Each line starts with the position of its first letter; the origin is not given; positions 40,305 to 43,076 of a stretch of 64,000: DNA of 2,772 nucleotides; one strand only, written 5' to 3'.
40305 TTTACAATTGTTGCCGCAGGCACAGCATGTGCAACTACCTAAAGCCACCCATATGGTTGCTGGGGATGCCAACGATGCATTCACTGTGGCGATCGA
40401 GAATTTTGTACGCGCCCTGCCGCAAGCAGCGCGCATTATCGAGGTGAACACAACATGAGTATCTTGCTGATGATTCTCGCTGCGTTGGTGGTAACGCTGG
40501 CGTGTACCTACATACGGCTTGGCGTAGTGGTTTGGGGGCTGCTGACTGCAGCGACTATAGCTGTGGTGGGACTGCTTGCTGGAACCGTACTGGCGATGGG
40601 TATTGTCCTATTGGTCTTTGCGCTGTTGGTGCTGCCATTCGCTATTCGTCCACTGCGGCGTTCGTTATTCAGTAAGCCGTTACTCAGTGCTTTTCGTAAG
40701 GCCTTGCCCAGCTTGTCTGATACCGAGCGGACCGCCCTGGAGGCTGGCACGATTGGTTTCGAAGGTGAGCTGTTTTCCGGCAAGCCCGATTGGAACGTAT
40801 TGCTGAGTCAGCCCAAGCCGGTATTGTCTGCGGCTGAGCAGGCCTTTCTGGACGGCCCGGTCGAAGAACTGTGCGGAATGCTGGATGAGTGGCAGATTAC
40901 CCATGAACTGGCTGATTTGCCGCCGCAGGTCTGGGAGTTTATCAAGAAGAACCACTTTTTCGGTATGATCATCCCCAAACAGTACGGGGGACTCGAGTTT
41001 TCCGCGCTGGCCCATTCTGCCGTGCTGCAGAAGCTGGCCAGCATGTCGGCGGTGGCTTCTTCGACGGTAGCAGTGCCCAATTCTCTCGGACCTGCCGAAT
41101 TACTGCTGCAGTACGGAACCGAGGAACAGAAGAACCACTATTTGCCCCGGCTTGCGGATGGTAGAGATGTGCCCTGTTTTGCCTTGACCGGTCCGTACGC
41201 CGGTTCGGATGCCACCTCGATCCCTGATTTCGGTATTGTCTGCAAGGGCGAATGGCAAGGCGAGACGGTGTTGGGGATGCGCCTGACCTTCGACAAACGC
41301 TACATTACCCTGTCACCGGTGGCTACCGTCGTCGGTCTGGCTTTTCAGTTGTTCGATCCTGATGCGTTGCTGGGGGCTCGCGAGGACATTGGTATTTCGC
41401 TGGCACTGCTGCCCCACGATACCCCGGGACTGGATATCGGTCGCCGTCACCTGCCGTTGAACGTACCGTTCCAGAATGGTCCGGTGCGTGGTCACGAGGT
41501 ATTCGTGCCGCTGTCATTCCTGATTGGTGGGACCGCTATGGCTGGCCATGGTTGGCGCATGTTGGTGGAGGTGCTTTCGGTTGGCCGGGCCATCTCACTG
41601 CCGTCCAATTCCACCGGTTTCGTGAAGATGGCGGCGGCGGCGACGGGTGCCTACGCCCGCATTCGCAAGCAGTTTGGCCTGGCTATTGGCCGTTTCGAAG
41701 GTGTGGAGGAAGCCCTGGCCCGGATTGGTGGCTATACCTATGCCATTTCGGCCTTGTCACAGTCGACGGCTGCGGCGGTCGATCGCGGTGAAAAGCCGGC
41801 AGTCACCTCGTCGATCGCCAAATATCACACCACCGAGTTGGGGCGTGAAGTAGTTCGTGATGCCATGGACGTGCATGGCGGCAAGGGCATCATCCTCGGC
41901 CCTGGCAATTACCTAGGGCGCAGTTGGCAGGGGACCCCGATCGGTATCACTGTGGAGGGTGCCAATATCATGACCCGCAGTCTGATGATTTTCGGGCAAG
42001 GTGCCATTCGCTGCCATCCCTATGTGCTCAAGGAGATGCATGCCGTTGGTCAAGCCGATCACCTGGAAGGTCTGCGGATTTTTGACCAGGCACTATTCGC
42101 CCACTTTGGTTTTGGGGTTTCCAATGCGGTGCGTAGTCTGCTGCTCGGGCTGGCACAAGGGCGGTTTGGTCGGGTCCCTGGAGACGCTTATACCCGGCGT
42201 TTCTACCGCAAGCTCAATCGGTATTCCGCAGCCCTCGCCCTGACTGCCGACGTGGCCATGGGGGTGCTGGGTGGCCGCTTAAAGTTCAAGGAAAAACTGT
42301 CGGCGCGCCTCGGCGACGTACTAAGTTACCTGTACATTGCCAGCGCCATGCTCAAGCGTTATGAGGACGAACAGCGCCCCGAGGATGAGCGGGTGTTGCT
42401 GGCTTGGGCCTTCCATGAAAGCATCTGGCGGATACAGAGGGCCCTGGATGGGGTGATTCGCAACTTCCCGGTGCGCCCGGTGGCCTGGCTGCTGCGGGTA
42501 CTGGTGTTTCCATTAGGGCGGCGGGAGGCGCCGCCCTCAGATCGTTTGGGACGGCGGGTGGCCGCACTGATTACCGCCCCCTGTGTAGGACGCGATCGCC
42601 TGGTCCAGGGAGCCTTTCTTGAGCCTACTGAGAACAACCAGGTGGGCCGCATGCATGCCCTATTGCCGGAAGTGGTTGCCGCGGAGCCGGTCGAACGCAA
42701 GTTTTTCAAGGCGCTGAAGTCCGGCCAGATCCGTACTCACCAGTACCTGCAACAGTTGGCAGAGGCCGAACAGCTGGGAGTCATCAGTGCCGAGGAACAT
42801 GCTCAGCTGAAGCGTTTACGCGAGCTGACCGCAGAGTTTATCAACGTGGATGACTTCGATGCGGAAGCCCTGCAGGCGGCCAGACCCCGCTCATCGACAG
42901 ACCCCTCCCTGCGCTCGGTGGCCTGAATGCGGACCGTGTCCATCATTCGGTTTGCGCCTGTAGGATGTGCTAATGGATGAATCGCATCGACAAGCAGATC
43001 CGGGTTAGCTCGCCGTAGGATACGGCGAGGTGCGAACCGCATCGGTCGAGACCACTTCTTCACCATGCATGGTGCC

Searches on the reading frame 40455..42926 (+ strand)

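Call 9: search_protein_families(library=ncbifam, proteins=[window:40455-42926:+])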
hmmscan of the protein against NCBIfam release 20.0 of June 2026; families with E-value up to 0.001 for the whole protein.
window:40455-42926:+ (823 aa): 18 families
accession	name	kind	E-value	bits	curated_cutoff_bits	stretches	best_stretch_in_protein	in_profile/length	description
NF038187.1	FadE_coli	exception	0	1147.5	1300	1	4-813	1-806/816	acyl-CoA dehydrogenase FadE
NF007000.1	PRK09463.1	subfamily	0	1118.5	600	1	82-806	1-725/726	acyl-CoA dehydrogenase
NF009586.0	PRK13026.1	subfamily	0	1067.1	608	1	50-809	4-764/777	acyl-CoA dehydrogenase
NF042972.1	AcrlCoAredClosAcrC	equivalog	1.4e-31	109.5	640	1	154-479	36-342/378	acryloyl-CoA reductase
NF045652.1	ProlPCPDhRedW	equivalog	9e-27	93.8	650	1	158-487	35-348/376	L-prolyl-[peptidyl-carrier protein] dehydrogenase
NF042439.1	SulpropCoADesulf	equivalog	6.3e-24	84.4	600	1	160-478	30-335/379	3-sulfinopropanoyl-CoA desulfinase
NF058590.1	AcCoDHFadEBacil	equivalog_domain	8.5e-21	74.1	600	2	169-255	68-152/586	acyl-CoA dehydrogenase FadE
NF045552.1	GlutCoADH_Des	equivalog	1.2e-20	74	470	1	137-513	22-377/387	glutaryl-CoA dehydrogenase Acd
NF052270.1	Staph_DH_FadE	equivalog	5.5e-19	68.2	600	1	194-481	95-361/400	acyl-CoA dehydrogenase FadE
NF053553.1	prodigi_MBC_PigA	equivalog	3.8e-16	59.2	500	1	155-480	37-346/381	prodigiosin MBC biosynthesis dehydrogenase PigA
NF043006.1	CyhCrbnylCoADH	equivalog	2.4e-15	56.4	650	1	156-508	37-368/380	cyclohexane-1-carbonyl-CoA dehydrogenase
NF008997.0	PRK12341.1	equivalog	3.1e-14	52.8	537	1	155-479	38-342/382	acyl-CoA dehydrogenase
TIGR03207.1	cyc_hxne_CoA_dh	equivalog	8.2e-14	51.1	575.35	1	168-485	46-344/372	cyclohexanecarboxyl-CoA dehydrogenase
NF002885.1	PRK03354.1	equivalog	2.1e-12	46.8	540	2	170-256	53-135/378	crotonobetainyl-CoA dehydrogenase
TIGR03204.1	pimC_large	equivalog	5.7e-09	35.3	623.85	1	160-328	46-198/395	pimeloyl-CoA dehydrogenase large subunit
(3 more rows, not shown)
